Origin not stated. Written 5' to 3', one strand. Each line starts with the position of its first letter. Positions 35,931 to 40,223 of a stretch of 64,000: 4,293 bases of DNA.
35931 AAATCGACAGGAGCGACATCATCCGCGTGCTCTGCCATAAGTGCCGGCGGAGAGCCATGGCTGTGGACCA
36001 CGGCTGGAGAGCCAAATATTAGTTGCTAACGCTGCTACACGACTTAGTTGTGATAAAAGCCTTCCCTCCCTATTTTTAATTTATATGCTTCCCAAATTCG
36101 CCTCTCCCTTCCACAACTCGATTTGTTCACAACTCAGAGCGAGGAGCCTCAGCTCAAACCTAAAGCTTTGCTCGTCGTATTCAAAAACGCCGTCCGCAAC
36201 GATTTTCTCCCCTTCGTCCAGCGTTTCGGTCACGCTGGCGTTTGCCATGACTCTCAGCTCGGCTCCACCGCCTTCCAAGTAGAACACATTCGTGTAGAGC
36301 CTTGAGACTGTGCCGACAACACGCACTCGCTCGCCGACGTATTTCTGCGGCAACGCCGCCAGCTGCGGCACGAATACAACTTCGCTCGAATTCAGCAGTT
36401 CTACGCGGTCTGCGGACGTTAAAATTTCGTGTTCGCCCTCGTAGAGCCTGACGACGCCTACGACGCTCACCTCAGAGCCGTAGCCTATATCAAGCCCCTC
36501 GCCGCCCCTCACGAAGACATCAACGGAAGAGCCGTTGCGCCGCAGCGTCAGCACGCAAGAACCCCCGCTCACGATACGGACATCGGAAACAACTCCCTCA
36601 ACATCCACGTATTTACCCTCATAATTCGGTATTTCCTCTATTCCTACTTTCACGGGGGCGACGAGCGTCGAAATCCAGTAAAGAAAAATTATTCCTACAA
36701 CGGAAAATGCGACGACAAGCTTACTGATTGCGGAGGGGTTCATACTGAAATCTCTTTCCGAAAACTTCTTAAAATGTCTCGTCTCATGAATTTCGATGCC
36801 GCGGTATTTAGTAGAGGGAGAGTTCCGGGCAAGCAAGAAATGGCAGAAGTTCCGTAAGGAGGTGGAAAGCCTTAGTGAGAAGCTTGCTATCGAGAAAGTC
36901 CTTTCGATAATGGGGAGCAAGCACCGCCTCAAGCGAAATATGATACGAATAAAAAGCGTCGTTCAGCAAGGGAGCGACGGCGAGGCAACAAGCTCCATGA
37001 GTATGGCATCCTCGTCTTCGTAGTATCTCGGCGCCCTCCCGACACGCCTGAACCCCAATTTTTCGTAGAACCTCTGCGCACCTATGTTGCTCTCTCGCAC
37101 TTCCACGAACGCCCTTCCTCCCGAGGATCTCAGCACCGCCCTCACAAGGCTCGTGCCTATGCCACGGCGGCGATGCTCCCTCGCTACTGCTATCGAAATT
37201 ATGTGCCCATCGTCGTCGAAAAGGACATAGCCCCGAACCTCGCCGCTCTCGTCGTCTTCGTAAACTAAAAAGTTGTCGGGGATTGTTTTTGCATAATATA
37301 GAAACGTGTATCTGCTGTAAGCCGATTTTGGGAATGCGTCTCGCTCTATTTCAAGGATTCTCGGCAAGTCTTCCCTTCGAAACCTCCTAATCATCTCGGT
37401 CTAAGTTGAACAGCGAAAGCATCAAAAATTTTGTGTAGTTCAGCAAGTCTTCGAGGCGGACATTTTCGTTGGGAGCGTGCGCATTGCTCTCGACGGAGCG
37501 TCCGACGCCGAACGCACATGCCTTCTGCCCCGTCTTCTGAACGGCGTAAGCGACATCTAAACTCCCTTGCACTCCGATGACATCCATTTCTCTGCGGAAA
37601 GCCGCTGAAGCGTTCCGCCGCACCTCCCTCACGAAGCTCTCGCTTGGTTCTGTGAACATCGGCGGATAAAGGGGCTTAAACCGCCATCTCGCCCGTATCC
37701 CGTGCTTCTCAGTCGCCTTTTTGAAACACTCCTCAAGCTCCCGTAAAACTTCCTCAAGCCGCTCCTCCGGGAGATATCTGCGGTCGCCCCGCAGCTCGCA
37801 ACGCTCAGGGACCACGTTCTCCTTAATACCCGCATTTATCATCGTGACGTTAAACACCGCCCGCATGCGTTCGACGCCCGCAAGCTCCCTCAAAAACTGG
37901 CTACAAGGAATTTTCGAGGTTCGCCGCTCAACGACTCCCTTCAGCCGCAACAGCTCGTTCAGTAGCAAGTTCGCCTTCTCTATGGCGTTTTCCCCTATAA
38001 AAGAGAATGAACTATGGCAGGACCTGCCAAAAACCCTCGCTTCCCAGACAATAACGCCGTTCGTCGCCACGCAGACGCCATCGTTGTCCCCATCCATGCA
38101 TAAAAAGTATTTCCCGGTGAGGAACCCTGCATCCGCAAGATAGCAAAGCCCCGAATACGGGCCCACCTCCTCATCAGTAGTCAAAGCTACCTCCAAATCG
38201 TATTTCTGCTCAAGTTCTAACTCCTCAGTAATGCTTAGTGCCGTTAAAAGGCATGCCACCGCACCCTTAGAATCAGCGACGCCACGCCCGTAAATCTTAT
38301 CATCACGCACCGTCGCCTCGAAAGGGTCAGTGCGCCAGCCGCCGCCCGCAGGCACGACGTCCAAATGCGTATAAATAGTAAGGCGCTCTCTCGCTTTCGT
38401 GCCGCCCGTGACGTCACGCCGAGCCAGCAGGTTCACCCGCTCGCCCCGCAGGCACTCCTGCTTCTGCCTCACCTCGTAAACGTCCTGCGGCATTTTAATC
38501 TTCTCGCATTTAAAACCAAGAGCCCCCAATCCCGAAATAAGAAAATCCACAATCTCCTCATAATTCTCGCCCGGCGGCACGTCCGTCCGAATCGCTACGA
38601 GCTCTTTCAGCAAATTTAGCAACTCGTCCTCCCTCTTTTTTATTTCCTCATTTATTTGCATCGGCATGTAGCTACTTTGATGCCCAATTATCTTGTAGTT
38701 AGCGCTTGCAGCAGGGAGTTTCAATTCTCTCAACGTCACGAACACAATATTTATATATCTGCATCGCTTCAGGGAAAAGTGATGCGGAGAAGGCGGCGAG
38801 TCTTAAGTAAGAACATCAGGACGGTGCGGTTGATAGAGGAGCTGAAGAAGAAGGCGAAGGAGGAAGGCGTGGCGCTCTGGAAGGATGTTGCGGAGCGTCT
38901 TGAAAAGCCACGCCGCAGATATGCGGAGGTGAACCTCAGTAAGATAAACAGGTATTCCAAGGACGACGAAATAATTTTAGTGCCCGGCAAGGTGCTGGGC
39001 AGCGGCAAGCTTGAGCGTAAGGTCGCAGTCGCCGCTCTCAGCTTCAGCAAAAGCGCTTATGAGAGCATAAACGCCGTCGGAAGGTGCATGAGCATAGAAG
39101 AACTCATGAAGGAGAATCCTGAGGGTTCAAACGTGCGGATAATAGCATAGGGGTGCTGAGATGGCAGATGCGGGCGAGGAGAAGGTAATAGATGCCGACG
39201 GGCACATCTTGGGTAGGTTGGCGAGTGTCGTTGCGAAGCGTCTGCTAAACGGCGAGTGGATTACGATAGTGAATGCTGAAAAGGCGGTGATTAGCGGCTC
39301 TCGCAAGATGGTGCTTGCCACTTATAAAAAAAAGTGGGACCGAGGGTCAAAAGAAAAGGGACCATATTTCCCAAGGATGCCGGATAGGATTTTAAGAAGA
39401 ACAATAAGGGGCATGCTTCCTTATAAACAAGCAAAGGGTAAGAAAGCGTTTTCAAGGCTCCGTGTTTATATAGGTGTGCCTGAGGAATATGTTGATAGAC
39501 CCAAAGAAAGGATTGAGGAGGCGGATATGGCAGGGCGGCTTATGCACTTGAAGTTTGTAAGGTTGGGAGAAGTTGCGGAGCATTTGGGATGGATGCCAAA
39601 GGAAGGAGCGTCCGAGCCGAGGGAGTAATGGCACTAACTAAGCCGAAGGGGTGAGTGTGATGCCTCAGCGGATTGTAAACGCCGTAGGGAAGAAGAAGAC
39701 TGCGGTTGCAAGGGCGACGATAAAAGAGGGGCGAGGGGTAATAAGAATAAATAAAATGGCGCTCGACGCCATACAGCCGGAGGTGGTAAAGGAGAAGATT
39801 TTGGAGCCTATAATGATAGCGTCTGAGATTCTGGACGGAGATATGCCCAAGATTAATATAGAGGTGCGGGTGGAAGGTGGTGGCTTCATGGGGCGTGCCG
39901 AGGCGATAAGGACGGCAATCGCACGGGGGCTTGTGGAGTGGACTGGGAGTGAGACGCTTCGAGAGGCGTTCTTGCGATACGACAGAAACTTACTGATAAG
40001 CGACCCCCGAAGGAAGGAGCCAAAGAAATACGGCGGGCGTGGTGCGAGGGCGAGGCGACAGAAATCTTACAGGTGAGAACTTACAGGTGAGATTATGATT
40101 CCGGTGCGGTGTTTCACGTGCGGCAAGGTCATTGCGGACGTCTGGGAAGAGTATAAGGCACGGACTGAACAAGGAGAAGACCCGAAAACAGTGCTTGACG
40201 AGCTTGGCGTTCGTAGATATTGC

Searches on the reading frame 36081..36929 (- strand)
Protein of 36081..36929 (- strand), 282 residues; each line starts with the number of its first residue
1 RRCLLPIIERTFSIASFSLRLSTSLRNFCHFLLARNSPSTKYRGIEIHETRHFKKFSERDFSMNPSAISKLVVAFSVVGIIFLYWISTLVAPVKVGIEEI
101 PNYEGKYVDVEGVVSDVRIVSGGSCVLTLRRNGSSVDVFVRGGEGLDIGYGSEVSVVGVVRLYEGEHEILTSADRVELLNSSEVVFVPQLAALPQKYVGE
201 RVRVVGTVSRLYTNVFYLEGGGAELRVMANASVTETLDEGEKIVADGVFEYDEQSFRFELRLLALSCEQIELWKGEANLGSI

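Call 67: search_protein_families(library=pfam, proteins=[window:36081-36929:-], max_evalue=0.01)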
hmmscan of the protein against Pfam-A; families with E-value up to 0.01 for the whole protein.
window:36081-36929:- (282 aa): 3 families
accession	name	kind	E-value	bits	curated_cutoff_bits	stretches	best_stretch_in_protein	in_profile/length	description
PF12869.13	tRNA_anti-like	-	1.1e-05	25.4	23.5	1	101-138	66-103/146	tRNA_anti-like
PF19135.5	DUF5818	-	0.00029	20.8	27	0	192-209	27-44/57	Protein of unknown function (DUF5818)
PF13742.12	tRNA_anti_2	-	0.00065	20.3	27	0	106-166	20-84/95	OB-fold nucleic acid binding domain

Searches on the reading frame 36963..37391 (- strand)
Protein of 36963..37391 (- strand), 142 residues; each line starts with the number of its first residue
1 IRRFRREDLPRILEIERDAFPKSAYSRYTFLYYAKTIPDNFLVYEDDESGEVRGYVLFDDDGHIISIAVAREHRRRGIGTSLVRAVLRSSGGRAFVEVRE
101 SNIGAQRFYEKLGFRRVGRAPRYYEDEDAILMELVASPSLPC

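Call 35: search_protein_families(library=pfam, proteins=[window:36963-37391:-], max_evalue=0.01)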
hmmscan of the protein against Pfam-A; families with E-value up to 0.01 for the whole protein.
window:36963-37391:- (142 aa): 7 families
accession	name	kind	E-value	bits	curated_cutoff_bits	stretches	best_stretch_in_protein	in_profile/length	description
PF00583.31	Acetyltransf_1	-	4.8e-18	66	20.7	1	10-114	2-116/116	Acetyltransferase (GNAT) family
PF13508.13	Acetyltransf_7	-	1.6e-14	54.5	27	1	40-115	4-83/84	Acetyltransferase (GNAT) domain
PF13673.13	Acetyltransf_10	-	8.7e-14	52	23.6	1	46-119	36-112/128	Acetyltransferase (GNAT) domain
PF08445.16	FR47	-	7.4e-12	45.5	22.1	1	48-117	8-80/86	FR47-like protein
PF13302.13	Acetyltransf_3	-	1.4e-05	26.2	25.4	1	2-115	5-138/138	Acetyltransferase (GNAT) domain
PF13527.13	Acetyltransf_9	-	1.8e-05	25.1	25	0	62-91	73-102/127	Acetyltransferase (GNAT) domain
PF18014.7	Acetyltransf_18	-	0.00072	19.7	22.7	1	13-127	2-112/124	Acetyltransferase (GNAT) domain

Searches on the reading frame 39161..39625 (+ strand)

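Call 35: search_protein_families(library=pfam, proteins=[window:39161-39625:+], max_evalue=0.01)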
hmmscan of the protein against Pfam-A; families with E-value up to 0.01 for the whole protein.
window:39161-39625:+ (155 aa): 1 family
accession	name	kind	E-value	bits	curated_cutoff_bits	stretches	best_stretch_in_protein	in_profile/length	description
PF00572.24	Ribosomal_L13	-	3e-20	72.9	23.8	1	9-107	5-117/119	Ribosomal protein L13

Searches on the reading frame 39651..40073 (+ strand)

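Call 35: search_protein_families(library=pfam, proteins=[window:39651-40073:+], max_evalue=0.01)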
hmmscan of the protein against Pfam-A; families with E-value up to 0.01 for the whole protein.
window:39651-40073:+ (141 aa): 1 family
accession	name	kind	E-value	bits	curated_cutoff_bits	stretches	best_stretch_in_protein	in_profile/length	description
PF00380.25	Ribosomal_S9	-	3.6e-37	128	22.5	1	13-141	1-121/121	Ribosomal protein S9/S16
